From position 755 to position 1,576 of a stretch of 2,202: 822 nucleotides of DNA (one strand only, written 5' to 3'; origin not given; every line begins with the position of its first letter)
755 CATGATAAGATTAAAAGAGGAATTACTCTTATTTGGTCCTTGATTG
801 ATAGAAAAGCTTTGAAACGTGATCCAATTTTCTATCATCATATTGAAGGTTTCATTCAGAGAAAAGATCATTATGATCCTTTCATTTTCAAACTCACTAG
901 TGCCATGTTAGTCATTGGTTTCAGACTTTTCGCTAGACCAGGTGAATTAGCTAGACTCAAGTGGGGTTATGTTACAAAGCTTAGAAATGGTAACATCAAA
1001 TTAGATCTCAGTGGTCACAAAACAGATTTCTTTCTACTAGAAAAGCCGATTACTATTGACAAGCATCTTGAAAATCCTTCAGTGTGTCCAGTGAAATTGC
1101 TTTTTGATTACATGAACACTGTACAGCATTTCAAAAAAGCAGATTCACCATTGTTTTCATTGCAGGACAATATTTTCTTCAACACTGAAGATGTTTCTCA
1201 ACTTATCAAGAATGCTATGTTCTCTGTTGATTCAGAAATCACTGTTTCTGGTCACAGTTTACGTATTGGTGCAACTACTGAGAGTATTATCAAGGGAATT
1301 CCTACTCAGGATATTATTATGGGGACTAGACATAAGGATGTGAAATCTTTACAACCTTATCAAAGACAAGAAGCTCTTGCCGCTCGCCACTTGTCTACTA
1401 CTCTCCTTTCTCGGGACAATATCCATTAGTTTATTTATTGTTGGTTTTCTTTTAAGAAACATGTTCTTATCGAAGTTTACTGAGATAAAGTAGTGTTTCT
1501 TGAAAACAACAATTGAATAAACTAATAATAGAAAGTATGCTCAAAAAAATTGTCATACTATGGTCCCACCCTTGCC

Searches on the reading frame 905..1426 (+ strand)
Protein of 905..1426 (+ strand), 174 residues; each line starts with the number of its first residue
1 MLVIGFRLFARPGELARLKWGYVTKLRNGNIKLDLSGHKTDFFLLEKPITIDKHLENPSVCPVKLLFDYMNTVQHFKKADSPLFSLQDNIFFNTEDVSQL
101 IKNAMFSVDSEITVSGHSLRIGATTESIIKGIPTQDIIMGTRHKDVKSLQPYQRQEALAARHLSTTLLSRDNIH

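Call 18: find_encoding_contigs(protein=window:905-1426:+, flank=10000, max_places=6)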
Protein window:905-1426:+ (174 aa): no gene with exactly this product is on record in the collection.
